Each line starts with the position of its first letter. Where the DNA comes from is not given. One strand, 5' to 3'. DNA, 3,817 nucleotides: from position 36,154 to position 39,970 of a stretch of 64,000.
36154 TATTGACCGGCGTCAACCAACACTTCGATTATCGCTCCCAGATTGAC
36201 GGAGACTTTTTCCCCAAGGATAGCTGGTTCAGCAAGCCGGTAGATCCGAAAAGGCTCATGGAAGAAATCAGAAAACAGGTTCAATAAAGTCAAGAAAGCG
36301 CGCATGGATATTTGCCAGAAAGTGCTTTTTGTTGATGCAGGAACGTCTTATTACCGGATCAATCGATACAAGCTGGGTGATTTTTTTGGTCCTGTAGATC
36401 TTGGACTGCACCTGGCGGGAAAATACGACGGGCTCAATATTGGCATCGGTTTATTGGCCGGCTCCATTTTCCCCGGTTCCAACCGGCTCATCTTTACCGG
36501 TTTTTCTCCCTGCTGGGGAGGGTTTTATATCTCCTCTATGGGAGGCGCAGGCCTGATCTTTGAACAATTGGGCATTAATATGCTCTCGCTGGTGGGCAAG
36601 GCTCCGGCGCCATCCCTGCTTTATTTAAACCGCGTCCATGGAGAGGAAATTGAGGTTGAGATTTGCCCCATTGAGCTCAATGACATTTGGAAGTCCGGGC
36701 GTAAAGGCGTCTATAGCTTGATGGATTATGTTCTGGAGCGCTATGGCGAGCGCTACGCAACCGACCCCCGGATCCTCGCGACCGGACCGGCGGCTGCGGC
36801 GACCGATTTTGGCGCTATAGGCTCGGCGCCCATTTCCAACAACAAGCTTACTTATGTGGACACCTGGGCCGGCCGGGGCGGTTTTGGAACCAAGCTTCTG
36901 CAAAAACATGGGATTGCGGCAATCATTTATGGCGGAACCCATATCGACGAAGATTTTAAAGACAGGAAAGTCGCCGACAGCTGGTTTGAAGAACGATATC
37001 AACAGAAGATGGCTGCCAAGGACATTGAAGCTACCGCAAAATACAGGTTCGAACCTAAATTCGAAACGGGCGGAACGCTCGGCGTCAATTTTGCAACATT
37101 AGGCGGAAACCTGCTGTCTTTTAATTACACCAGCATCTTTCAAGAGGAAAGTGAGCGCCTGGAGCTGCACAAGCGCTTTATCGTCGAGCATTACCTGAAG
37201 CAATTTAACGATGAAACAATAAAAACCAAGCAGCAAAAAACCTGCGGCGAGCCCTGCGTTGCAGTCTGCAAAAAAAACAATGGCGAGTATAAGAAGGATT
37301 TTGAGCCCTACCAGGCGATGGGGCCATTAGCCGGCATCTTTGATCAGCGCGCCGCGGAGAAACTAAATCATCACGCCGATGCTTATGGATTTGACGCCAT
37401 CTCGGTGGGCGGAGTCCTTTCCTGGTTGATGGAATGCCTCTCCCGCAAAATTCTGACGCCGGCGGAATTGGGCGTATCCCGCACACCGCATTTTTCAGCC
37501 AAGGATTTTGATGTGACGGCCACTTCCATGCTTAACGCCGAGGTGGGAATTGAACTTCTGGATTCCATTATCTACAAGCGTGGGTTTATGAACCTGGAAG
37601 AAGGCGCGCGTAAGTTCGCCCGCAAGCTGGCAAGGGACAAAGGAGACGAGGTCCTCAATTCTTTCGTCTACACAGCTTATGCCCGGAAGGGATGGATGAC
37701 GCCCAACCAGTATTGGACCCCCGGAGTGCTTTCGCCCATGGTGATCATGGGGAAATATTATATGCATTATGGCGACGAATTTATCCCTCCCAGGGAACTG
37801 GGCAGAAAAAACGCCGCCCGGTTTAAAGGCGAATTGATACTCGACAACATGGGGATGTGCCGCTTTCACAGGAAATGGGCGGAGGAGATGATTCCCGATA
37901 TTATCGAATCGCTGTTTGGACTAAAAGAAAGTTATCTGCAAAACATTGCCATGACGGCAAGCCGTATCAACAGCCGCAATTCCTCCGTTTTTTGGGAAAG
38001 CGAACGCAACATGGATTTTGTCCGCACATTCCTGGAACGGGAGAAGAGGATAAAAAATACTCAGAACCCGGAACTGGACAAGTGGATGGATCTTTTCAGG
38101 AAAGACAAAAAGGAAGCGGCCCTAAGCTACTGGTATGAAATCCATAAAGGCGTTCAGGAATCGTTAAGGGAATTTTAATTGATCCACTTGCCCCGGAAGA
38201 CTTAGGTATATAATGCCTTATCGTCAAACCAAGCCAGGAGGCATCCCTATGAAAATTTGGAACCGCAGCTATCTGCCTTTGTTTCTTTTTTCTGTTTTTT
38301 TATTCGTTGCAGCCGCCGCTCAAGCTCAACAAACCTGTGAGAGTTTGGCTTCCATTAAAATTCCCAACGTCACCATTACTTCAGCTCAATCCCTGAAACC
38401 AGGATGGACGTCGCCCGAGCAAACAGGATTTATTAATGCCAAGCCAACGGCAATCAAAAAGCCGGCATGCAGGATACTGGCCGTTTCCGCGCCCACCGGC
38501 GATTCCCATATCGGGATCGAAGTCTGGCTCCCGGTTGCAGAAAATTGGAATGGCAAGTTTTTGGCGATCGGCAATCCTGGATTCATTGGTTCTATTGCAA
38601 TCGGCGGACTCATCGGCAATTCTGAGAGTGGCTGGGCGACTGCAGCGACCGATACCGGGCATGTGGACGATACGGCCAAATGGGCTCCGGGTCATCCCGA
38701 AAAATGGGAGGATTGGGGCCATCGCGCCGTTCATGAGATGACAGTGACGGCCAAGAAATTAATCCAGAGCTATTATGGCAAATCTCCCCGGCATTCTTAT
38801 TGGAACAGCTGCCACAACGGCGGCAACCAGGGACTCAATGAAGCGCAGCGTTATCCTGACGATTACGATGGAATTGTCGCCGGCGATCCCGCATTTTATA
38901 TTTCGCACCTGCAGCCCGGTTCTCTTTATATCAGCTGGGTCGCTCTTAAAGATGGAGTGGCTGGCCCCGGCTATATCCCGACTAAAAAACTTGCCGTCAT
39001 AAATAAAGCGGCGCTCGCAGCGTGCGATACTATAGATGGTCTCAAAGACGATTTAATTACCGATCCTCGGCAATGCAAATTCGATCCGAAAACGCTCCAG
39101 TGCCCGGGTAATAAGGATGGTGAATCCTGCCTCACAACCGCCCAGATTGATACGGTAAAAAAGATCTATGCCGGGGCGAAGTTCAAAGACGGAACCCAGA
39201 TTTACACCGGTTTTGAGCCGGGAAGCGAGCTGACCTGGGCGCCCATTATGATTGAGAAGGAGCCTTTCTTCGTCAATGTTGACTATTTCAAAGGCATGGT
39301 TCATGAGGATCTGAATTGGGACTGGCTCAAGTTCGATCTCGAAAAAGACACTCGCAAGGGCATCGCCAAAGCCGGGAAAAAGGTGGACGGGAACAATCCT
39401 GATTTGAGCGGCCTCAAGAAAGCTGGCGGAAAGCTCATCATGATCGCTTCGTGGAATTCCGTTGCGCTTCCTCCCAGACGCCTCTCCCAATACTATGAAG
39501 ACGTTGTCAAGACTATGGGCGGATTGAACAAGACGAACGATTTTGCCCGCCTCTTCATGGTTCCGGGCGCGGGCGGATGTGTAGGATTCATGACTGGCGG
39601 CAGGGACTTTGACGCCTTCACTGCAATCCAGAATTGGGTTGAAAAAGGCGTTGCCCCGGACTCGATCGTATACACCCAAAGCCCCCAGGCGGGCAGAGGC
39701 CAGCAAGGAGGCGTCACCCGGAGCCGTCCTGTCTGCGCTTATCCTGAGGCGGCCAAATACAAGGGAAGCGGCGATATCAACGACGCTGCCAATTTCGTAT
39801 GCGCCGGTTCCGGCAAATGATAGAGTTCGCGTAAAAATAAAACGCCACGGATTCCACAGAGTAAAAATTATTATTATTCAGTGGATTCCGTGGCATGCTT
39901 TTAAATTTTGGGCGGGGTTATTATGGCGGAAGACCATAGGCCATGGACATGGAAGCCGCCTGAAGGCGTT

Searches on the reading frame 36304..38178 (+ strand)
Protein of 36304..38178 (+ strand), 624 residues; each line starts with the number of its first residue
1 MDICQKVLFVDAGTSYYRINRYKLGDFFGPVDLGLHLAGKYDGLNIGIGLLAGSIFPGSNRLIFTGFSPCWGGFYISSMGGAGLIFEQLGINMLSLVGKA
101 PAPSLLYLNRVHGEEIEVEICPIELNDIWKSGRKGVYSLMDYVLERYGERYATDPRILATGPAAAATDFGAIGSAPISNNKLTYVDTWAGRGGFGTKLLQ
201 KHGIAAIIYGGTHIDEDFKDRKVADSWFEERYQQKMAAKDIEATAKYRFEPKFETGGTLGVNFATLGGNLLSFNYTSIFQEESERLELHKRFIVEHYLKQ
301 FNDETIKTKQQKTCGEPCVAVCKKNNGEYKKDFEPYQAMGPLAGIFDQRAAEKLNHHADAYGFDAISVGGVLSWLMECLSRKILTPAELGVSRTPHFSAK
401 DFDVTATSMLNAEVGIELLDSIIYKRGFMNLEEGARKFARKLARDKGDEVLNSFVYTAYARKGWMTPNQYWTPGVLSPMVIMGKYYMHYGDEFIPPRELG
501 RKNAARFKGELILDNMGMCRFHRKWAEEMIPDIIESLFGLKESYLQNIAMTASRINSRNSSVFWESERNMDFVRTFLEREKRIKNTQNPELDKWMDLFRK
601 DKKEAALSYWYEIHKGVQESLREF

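Call 7: search_protein_families(library=pfam, proteins=[window:36304-38178:+], max_evalue=0.01)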
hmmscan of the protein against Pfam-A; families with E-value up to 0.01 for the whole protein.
window:36304-38178:+ (624 aa): 2 families
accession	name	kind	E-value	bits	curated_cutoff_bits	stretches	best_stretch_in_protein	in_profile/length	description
PF01314.23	AFOR_C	-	3.8e-19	69.5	27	1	260-444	28-196/385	Aldehyde ferredoxin oxidoreductase, domains 2 & 3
PF02730.20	AFOR_N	-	1.4e-17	64.6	29.8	1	39-211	49-198/199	Aldehyde ferredoxin oxidoreductase, N-terminal domain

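Call 25: search_protein_families(library=ncbifam, proteins=[window:36304-38178:+], max_evalue=0.001)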
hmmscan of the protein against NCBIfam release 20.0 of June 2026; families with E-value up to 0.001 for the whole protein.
window:36304-38178:+ (624 aa): 1 family
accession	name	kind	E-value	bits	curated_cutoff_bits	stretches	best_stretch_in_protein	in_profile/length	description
NF040818.1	GAPOR_Arch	equivalog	1.1e-101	341.1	1300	1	45-612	52-639/654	glyceraldehyde-3-phosphate:ferredoxin oxidoreductase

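Call 35: find_encoding_contigs(protein=window:36304-38178:+, flank=3000, max_places=4)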
Protein window:36304-38178:+ (624 aa): 1 contig read that carries it; 1 place shown.
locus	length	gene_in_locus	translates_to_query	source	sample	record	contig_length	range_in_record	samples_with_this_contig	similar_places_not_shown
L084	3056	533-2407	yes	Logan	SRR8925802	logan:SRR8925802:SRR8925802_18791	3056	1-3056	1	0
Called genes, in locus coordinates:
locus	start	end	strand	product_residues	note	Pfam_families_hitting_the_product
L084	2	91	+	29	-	?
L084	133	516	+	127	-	PF23198:PDE8A_N (faint), PF00072:Response_reg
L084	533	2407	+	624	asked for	PF02730:AFOR_N, PF01314:AFOR_C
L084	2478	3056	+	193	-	?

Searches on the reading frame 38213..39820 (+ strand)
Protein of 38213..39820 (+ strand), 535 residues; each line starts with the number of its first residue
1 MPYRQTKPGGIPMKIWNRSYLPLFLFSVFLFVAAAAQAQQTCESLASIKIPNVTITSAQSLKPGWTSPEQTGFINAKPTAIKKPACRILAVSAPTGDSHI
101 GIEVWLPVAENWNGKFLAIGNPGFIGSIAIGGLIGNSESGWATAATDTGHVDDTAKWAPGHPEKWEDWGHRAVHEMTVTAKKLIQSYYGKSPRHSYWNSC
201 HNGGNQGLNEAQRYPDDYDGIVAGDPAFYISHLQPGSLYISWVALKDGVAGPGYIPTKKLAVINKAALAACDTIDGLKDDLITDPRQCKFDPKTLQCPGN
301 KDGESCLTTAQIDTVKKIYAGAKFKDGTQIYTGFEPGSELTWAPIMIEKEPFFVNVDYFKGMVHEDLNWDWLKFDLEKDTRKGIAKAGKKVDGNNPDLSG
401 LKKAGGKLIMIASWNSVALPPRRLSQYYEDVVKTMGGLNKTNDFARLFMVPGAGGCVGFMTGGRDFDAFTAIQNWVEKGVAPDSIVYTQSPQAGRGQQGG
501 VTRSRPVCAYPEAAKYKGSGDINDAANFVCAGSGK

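Call 7: search_protein_families(library=pfam, proteins=[window:38213-39820:+], max_evalue=0.01)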
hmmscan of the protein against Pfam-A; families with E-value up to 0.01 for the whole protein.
window:38213-39820:+ (535 aa): 1 family
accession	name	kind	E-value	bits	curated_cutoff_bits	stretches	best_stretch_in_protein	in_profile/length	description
PF07519.17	Tannase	-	1.5e-105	354.3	29.8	1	90-531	8-490/490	Tannase and feruloyl esterase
